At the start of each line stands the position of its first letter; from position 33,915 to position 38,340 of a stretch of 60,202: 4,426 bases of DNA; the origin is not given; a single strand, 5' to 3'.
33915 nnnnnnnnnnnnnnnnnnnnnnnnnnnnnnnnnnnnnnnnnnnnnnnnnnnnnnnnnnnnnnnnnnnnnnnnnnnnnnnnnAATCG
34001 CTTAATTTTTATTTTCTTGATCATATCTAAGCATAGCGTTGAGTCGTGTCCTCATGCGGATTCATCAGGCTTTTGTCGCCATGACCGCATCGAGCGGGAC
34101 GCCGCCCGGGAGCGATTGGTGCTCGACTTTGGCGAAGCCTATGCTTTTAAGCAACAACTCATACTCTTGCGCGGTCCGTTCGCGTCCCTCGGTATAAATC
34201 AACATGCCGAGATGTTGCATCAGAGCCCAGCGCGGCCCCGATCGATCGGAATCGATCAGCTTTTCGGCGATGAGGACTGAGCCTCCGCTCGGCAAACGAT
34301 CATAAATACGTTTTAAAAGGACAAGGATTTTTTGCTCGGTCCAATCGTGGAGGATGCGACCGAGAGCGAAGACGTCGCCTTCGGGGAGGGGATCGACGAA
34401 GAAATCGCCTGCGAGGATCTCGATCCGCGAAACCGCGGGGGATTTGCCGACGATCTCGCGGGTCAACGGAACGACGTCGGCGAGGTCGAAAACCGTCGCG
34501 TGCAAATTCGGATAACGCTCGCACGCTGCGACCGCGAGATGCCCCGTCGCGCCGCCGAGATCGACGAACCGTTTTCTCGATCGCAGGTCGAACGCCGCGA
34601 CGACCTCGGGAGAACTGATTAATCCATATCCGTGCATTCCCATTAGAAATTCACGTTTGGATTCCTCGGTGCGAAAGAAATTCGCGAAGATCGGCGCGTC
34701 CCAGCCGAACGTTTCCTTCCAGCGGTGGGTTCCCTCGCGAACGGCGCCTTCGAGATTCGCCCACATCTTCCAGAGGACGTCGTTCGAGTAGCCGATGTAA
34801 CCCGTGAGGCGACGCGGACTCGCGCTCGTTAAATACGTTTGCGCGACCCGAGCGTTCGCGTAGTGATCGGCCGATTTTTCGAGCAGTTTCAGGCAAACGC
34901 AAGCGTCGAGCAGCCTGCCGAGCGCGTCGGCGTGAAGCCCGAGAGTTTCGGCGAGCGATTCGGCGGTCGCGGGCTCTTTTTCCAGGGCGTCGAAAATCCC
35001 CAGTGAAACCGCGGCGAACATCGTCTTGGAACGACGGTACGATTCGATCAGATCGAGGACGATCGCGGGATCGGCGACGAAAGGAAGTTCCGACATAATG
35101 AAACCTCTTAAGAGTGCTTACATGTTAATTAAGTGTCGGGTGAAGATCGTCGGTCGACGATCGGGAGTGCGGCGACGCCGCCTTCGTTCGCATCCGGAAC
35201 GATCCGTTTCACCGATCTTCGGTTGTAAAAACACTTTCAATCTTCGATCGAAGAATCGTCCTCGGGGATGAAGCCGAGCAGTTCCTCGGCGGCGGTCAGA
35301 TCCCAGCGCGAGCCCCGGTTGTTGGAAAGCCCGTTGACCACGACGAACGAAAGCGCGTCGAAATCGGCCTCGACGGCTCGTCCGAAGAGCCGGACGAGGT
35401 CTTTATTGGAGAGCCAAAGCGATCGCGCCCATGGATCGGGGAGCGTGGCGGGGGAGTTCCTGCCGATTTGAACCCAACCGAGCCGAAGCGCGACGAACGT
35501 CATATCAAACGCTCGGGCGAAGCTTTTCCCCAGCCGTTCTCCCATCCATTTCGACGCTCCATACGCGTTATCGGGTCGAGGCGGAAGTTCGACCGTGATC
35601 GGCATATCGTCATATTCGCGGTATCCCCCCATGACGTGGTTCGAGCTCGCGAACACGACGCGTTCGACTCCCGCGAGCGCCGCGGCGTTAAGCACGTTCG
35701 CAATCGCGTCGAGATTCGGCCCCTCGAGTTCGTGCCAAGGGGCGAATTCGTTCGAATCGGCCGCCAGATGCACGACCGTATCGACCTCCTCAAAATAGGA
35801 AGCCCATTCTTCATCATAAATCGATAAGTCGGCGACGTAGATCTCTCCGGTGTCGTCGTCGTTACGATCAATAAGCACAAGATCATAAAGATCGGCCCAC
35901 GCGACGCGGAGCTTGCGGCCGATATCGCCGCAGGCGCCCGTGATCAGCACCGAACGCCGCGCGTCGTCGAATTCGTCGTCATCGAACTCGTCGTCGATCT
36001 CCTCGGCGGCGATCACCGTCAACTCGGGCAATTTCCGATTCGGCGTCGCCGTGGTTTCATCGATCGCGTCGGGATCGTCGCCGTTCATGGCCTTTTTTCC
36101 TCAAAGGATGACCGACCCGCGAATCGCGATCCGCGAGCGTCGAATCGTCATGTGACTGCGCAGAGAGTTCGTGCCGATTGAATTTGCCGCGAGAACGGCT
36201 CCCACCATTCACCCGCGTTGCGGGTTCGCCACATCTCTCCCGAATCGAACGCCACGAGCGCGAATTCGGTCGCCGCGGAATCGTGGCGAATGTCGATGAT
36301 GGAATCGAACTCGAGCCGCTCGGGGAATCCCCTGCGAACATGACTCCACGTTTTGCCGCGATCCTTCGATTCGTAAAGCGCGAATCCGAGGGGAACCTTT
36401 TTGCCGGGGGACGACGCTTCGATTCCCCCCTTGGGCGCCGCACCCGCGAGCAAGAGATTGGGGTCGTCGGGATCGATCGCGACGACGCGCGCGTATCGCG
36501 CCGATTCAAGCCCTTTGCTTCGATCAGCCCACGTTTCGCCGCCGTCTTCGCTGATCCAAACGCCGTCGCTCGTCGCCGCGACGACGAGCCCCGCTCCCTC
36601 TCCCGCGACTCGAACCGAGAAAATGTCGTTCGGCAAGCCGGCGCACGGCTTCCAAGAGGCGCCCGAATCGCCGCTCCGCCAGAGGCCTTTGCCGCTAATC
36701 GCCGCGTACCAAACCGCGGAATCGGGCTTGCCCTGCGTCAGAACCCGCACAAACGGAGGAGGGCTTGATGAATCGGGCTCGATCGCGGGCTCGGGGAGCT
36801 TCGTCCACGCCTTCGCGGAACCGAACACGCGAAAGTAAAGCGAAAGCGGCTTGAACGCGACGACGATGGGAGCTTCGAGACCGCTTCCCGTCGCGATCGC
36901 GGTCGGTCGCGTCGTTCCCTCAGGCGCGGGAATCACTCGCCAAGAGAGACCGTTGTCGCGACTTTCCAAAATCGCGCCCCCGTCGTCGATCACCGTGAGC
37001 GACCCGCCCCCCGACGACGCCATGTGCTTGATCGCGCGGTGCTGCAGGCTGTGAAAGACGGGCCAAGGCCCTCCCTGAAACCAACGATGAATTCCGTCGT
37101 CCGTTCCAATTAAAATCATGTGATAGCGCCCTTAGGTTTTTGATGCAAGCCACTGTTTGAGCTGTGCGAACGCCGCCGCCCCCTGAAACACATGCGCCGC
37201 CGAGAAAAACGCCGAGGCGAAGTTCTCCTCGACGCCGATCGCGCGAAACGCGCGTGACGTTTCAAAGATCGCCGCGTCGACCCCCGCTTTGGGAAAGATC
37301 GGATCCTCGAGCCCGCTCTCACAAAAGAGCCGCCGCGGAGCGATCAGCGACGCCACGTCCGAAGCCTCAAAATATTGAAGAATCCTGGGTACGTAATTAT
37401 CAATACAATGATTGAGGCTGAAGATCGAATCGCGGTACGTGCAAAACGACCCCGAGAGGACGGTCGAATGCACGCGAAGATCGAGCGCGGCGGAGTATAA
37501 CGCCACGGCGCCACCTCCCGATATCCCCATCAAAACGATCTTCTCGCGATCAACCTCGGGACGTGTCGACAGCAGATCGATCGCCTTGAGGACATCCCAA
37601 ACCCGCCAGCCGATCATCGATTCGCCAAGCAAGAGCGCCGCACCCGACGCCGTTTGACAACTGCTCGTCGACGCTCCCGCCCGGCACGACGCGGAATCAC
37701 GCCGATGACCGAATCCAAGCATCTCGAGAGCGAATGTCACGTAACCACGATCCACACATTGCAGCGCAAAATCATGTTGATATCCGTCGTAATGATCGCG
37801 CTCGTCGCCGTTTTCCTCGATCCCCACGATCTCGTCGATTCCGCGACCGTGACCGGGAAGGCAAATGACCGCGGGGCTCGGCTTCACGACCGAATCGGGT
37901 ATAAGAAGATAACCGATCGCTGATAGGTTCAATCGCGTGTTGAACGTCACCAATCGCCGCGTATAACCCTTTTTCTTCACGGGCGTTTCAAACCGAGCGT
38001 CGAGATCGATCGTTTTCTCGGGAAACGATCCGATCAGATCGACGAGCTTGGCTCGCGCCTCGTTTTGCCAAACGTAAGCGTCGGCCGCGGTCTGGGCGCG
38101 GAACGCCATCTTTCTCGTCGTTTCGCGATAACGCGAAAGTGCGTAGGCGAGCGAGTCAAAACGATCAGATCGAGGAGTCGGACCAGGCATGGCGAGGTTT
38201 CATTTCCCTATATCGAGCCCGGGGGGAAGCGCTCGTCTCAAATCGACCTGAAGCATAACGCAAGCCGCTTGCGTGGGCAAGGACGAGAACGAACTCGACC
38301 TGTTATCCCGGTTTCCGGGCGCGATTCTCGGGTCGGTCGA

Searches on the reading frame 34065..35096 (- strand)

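Call 26: search_protein_families(library=pfam, proteins=[window:34065-35096:-], max_evalue=0.00001)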
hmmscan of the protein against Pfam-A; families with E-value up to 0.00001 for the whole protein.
window:34065-35096:- (343 aa): 2 families
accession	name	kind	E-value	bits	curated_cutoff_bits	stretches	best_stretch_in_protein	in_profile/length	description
PF00891.24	Methyltransf_2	-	3.9e-51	173.8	22.3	1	112-321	1-209/210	O-methyltransferase domain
PF08100.18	Dimerisation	-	3.1e-22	78.6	25.6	1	9-91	5-93/93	O-methyltransferase dimerisation domain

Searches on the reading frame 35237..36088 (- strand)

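Call 26: search_protein_families(library=pfam, proteins=[window:35237-36088:-], max_evalue=0.00001)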
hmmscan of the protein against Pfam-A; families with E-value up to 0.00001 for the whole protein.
window:35237-36088:- (283 aa): 4 families
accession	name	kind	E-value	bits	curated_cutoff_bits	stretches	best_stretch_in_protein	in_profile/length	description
PF01370.27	Epimerase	-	5.3e-20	72.3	20.9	1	47-204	1-170/240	NAD dependent epimerase/dehydratase family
PF07993.18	NAD_binding_4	-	9.1e-14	51.7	20.1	1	80-208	67-209/258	Male sterility protein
PF04321.23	RmlD_sub_bind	-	2.1e-08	34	27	1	46-206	2-151/287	RmlD substrate binding domain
PF16363.11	GDP_Man_Dehyd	-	7.7e-08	32.6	27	1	89-203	60-180/332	GDP-mannose 4,6 dehydratase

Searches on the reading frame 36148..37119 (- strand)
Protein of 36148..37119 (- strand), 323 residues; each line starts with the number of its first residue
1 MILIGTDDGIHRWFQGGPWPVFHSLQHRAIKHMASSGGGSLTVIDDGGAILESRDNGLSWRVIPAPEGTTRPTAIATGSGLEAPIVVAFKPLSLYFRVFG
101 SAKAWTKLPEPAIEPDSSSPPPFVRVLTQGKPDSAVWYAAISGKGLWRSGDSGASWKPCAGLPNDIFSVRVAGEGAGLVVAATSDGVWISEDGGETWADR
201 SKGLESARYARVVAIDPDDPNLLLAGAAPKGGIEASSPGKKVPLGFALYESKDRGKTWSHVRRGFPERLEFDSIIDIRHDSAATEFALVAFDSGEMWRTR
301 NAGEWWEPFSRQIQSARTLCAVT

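Call 26: search_protein_families(library=pfam, proteins=[window:36148-37119:-], max_evalue=0.00001)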
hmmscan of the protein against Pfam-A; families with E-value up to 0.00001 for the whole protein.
window:36148-37119:- (323 aa): 1 family
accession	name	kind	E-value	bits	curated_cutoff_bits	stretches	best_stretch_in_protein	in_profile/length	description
PF15902.12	Sortilin-Vps10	-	1.8e-11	44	33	1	146-263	3-114/446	Sortilin, neurotensin receptor 3,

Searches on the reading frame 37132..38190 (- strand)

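Call 27: search_protein_families(library=pfam, proteins=[window:37132-38190:-], max_evalue=0.00001)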
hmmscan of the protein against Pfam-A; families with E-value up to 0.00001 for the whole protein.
window:37132-38190:- (352 aa): 2 families
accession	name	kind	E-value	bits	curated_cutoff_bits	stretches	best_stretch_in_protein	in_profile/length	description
PF12715.13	Abhydrolase_7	-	1.6e-22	80.8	21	1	21-294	30-315/388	Abhydrolase family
PF05448.18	AXE1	-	1.9e-07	30.6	21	1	144-275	104-234/321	Acetyl xylan esterase (AXE1)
